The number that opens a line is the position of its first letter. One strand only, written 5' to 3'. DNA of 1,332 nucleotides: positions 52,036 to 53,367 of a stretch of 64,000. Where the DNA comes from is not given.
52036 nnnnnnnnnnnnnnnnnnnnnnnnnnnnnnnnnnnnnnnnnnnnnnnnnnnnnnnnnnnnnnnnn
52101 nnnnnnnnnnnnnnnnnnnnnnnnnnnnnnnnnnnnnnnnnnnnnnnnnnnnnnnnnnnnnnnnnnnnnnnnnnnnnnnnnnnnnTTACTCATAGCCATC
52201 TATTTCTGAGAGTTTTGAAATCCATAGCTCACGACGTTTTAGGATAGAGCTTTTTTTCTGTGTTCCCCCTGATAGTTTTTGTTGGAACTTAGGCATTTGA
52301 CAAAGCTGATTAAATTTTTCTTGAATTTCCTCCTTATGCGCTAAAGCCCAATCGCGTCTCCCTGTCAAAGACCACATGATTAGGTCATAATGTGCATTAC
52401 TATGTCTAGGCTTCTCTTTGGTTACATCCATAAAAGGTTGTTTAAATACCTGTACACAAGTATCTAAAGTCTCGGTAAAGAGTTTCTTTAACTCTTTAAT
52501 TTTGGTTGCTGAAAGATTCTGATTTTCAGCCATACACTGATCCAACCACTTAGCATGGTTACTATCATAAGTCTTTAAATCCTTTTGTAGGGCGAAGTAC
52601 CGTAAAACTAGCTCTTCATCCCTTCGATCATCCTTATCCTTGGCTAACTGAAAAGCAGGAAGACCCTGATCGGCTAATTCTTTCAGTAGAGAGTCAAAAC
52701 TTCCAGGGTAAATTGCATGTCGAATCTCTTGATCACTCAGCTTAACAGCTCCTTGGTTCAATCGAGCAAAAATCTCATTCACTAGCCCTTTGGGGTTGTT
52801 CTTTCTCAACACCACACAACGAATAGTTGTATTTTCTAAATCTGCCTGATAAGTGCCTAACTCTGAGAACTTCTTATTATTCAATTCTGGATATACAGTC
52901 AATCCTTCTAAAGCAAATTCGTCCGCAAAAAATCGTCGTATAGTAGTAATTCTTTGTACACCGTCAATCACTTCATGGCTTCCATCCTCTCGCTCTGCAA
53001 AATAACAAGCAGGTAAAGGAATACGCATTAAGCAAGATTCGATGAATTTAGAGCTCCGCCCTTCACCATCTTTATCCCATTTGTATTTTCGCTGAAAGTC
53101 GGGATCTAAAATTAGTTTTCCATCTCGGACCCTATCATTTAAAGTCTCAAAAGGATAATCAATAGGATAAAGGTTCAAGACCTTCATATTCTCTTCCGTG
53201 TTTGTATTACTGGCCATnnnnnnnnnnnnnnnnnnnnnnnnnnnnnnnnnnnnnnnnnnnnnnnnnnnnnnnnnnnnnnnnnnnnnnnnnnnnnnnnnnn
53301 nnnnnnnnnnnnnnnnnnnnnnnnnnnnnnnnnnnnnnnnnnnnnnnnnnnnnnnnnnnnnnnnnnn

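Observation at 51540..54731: AT-rich islet with an overlapping DUF262 plus HEPN two-gene module behind a membrane protein and a 41-bp tandem hairpin array: candidate novel defense or abortive-infection system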

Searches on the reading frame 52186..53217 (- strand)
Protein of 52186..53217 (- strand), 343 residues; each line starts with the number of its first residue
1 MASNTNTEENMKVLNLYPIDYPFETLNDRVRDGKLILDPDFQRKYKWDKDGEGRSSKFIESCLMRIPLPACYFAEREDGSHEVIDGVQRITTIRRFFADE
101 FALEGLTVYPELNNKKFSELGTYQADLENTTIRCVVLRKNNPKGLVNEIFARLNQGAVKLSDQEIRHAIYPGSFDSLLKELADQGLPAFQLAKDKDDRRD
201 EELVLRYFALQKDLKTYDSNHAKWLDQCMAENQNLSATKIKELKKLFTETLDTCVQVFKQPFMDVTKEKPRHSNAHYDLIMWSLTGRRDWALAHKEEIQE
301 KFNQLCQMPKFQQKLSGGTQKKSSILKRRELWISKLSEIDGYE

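Call 4: search_protein_families(library=pfam, proteins=[window:52186-53217:-], max_evalue=1)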
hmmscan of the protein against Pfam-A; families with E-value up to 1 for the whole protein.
window:52186-53217:- (343 aa): 1 family
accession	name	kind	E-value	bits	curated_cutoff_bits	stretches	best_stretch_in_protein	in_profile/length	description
PF03235.19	GmrSD_N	-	1.1e-22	81.6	33.2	1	30-170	8-198/199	GmrSD restriction endonuclease, N-terminal domain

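Call 5: search_protein_families(library=padloc, proteins=[window:52186-53217:-], max_evalue=1)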
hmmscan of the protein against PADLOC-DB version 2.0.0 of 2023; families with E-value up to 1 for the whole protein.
window:52186-53217:- (343 aa): 5 families
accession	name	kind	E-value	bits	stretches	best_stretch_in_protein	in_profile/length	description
PDLC03877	NsnA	-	1.9e-76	255.9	1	19-334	49-377/385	-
PDLC04027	PD-T4-2_A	-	2e-46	156.7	1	31-328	48-353/363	-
PDLC03418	REase_II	-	4.2e-07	27.4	1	8-179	5-167/372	Type II restriction enzyme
PDLC04155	HEC-06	-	0.003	14.1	1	24-96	10-86/562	-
PDLC04154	HEC-06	-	0.0048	13.6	1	25-93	13-85/569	-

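Call 6: search_protein_families(library=ncbifam, proteins=[window:52186-53217:-], max_evalue=1)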
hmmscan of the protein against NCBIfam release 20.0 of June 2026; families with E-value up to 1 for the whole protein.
window:52186-53217:- (343 aa): 0 families

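Call 31: find_homologous_proteins(query=window:52186-53217:-)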
Query window:52186-53217:- (343 aa): 1105 proteins with E <= 0.001 among 2988 candidates; the best 120 are listed.
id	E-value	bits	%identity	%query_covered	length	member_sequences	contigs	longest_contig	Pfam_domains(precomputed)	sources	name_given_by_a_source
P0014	3.7e-221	751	95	100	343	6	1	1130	PF03235.20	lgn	-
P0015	7.7e-137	474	64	97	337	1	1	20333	PF03235.20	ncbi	-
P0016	3.5e-136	472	64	97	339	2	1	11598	PF03235.20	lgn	-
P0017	2.8e-134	465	65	96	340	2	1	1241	PF03235.20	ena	-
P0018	1.5e-133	463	63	97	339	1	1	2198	PF03235.20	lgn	-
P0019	1.7e-133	463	63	97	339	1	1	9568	PF03235.20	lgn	-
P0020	3.0e-133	462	64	96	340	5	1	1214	PF03235.20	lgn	-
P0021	3.4e-133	462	63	97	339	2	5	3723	PF03235.20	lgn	-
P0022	5.2e-133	461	61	96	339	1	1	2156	PF03235.20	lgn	-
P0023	1.6e-132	460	62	96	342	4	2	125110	PF03235.20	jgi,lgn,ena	-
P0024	5.2e-132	458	60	96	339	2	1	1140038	PF03235.20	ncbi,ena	-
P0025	7.9e-132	457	63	97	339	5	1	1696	PF03235.20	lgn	-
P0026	1.4e-131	457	61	98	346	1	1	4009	PF03235.20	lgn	-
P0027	3.0e-131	455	62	97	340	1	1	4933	PF03235.20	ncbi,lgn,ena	-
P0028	4.3e-131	455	63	98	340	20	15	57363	PF03235.20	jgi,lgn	jgi:hypothetical protein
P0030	9.0e-131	454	61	97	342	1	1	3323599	PF03235.20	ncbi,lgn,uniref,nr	ncbi:DUF262 domain-containing protein [Flavobacterium sp. J372]|uniref:DUF262 domain-containing prot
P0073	1.3e-124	434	59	96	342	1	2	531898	PF03235.20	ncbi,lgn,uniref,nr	ncbi:hypothetical protein ACM46_16970 [Chryseobacterium angstadtii]|uniref:GmrSD restriction endonuc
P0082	2.9e-123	429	63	94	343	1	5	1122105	PF03235.20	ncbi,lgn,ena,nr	ncbi:MAG: DUF262 domain-containing protein [Rubrivivax sp.]|nr:DUF262 domain-containing protein [Rub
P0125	4.5e-121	422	60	96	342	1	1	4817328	PF03235.20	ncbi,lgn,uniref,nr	ncbi:DUF262 domain-containing protein [Siphonobacter sp. SORGH_AS_0500]|uniref:DUF262 domain-contain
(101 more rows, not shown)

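Call 33: find_encoding_contigs(protein=P0073, flank=7000, max_places=2)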
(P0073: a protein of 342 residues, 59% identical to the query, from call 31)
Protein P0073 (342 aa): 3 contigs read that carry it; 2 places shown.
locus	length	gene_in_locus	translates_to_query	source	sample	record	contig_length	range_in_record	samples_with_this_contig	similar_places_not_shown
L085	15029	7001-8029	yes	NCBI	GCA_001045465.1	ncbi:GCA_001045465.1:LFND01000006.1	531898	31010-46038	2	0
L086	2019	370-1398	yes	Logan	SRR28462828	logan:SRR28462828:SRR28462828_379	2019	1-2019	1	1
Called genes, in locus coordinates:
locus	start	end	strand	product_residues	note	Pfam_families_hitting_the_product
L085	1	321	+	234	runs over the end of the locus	-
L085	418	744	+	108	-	-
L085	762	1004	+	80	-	-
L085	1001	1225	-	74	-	-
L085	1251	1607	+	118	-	-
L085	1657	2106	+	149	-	-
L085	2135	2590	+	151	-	-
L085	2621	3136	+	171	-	-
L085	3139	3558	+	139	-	-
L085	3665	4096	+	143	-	-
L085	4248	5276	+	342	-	-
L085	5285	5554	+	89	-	-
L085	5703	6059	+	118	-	-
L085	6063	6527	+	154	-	PF14206:Cys_rich_CPCC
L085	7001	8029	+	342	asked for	PF03235:GmrSD_N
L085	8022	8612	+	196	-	PF18735:HEPN_RiboL-PSP, PF18737:HEPN_MAE_28990 (faint)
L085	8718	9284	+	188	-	PF01797:Y1_Tnp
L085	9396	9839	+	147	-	-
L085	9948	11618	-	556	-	PF23357:DUF7088, PF09822:ABC_transp_aux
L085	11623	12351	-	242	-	PF12679:ABC2_membrane_2, PF12730:ABC2_membrane_4 (weak), PF12698:ABC2_membrane_3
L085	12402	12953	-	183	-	PF03653:UPF0093, PF05425:CopD (weak)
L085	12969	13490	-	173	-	-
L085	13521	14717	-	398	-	PF00155:Aminotran_1_2, PF00464:SHMT (faint)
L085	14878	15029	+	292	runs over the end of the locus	PF13621:Cupin_8, PF08007:JmjC_2 (weak)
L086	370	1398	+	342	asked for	PF03235:GmrSD_N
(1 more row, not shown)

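Call 34: find_encoding_contigs(protein=P0082, flank=7000, max_places=2)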
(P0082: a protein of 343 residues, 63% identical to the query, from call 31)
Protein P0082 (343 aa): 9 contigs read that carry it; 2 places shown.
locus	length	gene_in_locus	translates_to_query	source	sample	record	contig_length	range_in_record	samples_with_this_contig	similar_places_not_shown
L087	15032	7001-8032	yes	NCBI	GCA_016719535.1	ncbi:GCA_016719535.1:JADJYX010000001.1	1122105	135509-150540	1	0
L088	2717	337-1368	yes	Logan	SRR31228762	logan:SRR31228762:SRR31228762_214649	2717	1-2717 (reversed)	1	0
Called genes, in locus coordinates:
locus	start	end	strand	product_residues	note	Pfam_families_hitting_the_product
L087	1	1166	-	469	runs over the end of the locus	PF12225:DUF5981, PF02219:MTHFR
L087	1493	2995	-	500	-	PF01565:FAD_binding_4, PF02913:FAD-oxidase_C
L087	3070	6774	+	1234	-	PF20628:Dyp_perox_C (weak)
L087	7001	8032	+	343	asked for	PF03235:GmrSD_N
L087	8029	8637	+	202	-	PF18735:HEPN_RiboL-PSP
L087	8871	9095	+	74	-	PF09720:Unstab_antitox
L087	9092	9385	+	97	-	PF05016:ParE_toxin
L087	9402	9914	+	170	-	PF01872:RibD_C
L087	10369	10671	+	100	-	PF05016:ParE_toxin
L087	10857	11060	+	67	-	-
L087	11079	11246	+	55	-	-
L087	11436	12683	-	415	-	PF00665:rve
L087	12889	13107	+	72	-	-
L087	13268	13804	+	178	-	PF03848:TehB (weak), PF08241:Methyltransf_11, PF08242:Methyltransf_12, PF13649:Methyltransf_25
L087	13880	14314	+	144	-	PF14534:DUF4440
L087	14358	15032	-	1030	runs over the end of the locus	PF00211:Guanylate_cyc, PF13191:AAA_16, PF13424:TPR_12 (weak)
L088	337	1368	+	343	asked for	PF03235:GmrSD_N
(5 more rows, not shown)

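Call 35: find_encoding_contigs(protein=P0030, flank=7000, max_places=2)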
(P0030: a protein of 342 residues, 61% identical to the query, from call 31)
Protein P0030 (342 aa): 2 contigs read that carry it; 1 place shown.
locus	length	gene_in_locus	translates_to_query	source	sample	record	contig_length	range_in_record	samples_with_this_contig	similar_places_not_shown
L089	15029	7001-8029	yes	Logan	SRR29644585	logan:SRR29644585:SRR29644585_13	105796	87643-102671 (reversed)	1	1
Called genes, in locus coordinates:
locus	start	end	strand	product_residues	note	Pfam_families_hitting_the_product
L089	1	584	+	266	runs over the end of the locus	PF12864:DUF3822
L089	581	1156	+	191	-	PF03602:Cons_hypoth95, PF05175:MTS, PF13847:Methyltransf_31 (weak), PF13649:Methyltransf_25 (weak)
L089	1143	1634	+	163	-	-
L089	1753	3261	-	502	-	PF00221:Lyase_aromatic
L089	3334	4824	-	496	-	PF03853:YjeF_N, PF01256:Carb_kinase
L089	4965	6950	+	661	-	PF00270:DEAD (faint), PF04851:ResIII, PF13604:AAA_30 (faint), PF17757:UvrB_inter, PF27431:UvrB_3rd, PF00271:Helicase_C, PF12344:UvrB, PF02151:UVR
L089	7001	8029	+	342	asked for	PF03235:GmrSD_N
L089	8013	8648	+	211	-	PF18735:HEPN_RiboL-PSP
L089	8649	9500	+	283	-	PF00892:EamA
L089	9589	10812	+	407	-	PF05977:MFS_3, PF07690:MFS_1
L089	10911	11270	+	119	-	PF03965:Penicillinase_R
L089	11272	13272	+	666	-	PF05569:Peptidase_M56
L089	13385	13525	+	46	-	-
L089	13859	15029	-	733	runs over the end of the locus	PF00982:Glyco_transf_20, PF00534:Glycos_transf_1 (faint), PF02358:Trehalose_PPase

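Call 36: find_encoding_contigs(protein=P0125, flank=7000, max_places=2)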
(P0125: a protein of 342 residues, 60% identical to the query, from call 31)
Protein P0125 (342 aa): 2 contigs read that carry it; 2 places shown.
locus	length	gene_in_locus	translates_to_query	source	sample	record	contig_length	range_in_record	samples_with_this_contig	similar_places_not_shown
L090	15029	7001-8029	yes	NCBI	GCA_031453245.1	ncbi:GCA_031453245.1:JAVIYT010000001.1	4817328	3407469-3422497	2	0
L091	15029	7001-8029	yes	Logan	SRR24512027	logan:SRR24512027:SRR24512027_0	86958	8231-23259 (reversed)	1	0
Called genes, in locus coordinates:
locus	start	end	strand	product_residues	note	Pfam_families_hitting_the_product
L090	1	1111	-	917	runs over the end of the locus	PF21957:Zn_ribbon_16, PF19898:DUF6371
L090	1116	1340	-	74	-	-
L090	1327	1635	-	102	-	-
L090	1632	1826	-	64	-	-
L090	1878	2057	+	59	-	-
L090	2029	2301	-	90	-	-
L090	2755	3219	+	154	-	-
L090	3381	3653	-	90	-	PF13031:DUF3892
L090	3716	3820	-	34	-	-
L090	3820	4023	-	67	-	-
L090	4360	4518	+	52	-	-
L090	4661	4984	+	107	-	PF18911:PKD_4, PF00801:PKD (weak)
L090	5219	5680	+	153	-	PF00801:PKD, PF18911:PKD_4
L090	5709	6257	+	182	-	-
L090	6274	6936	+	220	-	-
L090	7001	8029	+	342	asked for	PF03235:GmrSD_N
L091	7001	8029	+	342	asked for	PF03235:GmrSD_N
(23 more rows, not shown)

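Call 39: search_dna_similar(query=window:52186-53217:-, collection=plasmids, mode=protein, max_rows=30)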
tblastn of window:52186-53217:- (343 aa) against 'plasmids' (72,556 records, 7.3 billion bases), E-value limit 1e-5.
Records with a match: 189; places in all: 192; records where one place covers at least 80% of the query: 50.
Best place of each record, by identity: <60% 189.
By first word of the organism name: Klebsiella 26; Enterococcus 20; Escherichia 19; Salmonella 10; Rhodococcus 9; Acinetobacter 8; Rhizobium 7; Burkholderia 5; Roseomonas 5; Nostoc 4; and 60 more.
By predicted mobility (MOB-suite, as given by PLSDB): conjugative 87; non-mobilizable 69; mobilizable 33.
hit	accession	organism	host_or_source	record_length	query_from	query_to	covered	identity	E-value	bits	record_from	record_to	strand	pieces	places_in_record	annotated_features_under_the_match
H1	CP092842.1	Bradyrhizobium sp. 62B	Arachis hypogaea L.,cell ...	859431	18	337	93%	36.8%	7e-57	206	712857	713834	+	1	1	DUF262 domain-containing protein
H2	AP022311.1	Burkholderia sp. SFA1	-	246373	18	339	94%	30.4%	3e-37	149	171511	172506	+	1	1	hypothetical protein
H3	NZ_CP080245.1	Polymorphobacter sp. PAMC 29334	Megaspora,lichen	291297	17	328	91%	30.9%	3e-29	125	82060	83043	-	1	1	DUF262 domain-containing protein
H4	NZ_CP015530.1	Rhodococcus sp. WB1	soil,PCBs contaminated soil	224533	17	341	95%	29.6%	2e-29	126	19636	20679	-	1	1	DUF262 domain-containing protein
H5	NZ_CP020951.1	Rhizobium sp. CIAT894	-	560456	18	341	94%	29.3%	4e-29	125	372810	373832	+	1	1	DUF262 domain-containing protein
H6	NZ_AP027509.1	Escherichia coli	Homo sapiens,whole organism,feces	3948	20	331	91%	30.1%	4e-24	110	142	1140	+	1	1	DUF262 domain-containing protein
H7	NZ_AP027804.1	Escherichia coli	Homo sapiens,whole organism,feces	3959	20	331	91%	30.1%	4e-24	110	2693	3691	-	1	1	DUF262 domain-containing protein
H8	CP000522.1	Acinetobacter baumannii ATCC 17978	-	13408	20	325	89%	30.2%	1e-37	150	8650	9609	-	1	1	hypothetical protein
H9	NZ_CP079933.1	Acinetobacter baumannii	Homo sapiens,bacterial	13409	20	325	89%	30.2%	1e-37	150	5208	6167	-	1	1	DUF262 domain-containing protein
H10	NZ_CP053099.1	Acinetobacter baumannii ATCC 17978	Homo sapiens,cell culture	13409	20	325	89%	30.2%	1e-37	150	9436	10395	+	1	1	DUF262 domain-containing protein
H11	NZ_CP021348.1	Acinetobacter baumannii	Homo sapiens,blood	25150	20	325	89%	30.2%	1e-37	150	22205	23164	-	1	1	DUF262 domain-containing protein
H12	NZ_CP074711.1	Acinetobacter baumannii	-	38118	20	325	89%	30.2%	1e-37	150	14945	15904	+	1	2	DUF262 domain-containing protein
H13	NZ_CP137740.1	Escherichia coli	mixed culture,pig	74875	20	329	90%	29.2%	1e-22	106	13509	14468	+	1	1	DUF262 domain-containing protein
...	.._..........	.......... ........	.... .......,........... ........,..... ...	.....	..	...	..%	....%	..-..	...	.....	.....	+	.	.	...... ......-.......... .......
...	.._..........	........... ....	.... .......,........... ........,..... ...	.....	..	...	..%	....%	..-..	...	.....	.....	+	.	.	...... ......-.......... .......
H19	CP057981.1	Escherichia coli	culture,Pooled sheep faecal samples ...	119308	14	319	89%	29.5%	5e-28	122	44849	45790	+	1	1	DUF262 domain-containing protein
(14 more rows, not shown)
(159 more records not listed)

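Call 41: get_annotated_region(hit=H19, flank=2500)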
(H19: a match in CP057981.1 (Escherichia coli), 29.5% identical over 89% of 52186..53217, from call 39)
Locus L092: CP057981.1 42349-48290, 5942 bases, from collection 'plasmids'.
description: Escherichia coli strain RHB06-C20 plasmid pRHB06-C20_2, complete sequence
organism: Escherichia coli (NCBI taxid 562)
taxonomy: Bacteria; Pseudomonadota; Gammaproteobacteria; Enterobacterales; Enterobacteriaceae; Escherichia; Escherichia coli
host: -; source: culture,Pooled sheep faecal samples collected from floor of farm; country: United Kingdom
typing (MOB-suite, as given by PLSDB): conjugative; replicon IncFIA,IncFIC; relaxase MOBF; mating-pair formation MPF_F
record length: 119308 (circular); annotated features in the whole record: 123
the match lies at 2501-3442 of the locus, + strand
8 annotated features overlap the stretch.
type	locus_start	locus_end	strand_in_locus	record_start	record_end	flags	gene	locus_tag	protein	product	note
CDS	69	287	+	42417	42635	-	ccdA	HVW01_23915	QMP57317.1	type II toxin-antitoxin system antitoxin CcdA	-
CDS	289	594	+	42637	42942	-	ccdB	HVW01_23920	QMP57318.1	type II toxin-antitoxin system toxin CcdB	-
CDS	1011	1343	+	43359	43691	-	-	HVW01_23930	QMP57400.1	CPBP family intramembrane metalloprotease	-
CDS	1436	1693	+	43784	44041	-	pemI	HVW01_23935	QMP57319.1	type II toxin-antitoxin system antitoxin PemI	-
CDS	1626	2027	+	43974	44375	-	pemK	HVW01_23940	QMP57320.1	type II toxin-antitoxin system toxin endoribonuclease PemK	-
CDS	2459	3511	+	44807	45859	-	-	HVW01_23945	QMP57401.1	DUF262 domain-containing protein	-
CDS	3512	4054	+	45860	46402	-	-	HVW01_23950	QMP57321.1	hypothetical protein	-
CDS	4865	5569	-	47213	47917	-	-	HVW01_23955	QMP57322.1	helix-turn-helix domain-containing protein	-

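Call 42: get_annotated_region(hit=H13, flank=2500)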
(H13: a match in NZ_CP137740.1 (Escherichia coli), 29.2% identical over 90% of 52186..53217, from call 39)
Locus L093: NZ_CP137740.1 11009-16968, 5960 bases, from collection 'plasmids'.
description: Escherichia coli strain HNSQ2209 plasmid unnamed3, complete sequence
organism: Escherichia coli (NCBI taxid 562)
taxonomy: Bacteria; Pseudomonadota; Gammaproteobacteria; Enterobacterales; Enterobacteriaceae; Escherichia; Escherichia coli
host: -; source: mixed culture,pig; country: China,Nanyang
typing (MOB-suite, as given by PLSDB): conjugative; replicon IncFIA,IncFIC; relaxase MOBF; mating-pair formation MPF_F
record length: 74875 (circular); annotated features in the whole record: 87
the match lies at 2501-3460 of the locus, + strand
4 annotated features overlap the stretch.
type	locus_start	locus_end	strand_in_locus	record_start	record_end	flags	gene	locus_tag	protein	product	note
CDS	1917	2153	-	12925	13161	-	-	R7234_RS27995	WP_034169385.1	hypothetical protein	-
CDS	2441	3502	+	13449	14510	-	-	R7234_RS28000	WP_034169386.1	DUF262 domain-containing protein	-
CDS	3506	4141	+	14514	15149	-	-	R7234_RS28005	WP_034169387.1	MAE_28990/MAE_18760 family HEPN-like nuclease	-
CDS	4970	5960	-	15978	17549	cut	-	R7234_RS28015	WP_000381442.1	IS66 family transposase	-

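Call 43: get_annotated_region(hit=H6, flank=2500)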
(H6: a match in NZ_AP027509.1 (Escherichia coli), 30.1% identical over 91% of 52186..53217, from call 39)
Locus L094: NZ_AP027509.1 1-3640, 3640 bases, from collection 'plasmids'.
description: Escherichia coli strain LR-27 plasmid pLR-27_3, complete sequence
organism: Escherichia coli (NCBI taxid 562)
taxonomy: Bacteria; Pseudomonadota; Gammaproteobacteria; Enterobacterales; Enterobacteriaceae; Escherichia; Escherichia coli
host: -; source: Homo sapiens,whole organism,feces; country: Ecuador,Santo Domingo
typing (MOB-suite, as given by PLSDB): non-mobilizable; replicon rep_cluster_2373
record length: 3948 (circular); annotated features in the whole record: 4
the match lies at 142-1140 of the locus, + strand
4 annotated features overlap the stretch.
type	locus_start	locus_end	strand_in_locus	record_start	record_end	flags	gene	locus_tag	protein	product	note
CDS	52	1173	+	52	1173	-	-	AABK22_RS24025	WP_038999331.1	DUF262 domain-containing protein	-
CDS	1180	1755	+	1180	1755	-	-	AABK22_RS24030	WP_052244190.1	HEPN domain-containing protein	-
CDS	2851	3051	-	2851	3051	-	-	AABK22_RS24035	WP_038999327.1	antitoxin VbhA family protein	-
CDS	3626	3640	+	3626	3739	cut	-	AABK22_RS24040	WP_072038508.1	replication initiation protein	-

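Call 44: get_annotated_region(hit=H1, flank=2500)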
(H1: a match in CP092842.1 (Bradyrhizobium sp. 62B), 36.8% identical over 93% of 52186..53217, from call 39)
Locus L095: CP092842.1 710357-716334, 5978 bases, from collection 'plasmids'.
description: Bradyrhizobium sp. 62B plasmid p1, complete sequence
organism: Bradyrhizobium sp. 62B (NCBI taxid 2898442)
taxonomy: Bacteria; Pseudomonadota; Alphaproteobacteria; Hyphomicrobiales; Nitrobacteraceae; Bradyrhizobium; Bradyrhizobium sp. 62B
host: -; source: Arachis hypogaea L.,cell culture,radical nodules from peanut plants; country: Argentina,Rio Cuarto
typing (MOB-suite, as given by PLSDB): mobilizable; relaxase MOBP
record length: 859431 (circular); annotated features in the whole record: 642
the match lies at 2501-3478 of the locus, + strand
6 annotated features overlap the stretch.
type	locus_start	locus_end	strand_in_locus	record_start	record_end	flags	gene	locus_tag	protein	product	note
CDS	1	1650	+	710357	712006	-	-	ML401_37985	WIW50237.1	N-6 DNA methylase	-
CDS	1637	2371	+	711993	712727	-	-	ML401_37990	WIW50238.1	hypothetical protein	-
CDS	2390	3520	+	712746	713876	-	-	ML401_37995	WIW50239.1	DUF262 domain-containing protein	-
CDS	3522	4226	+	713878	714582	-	-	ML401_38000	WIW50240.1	HEPN domain-containing protein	-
CDS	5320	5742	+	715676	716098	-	-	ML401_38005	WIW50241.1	transposase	-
CDS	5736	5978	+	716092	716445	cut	tnpB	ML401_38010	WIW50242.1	IS66 family insertion sequence element accessory protein TnpB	-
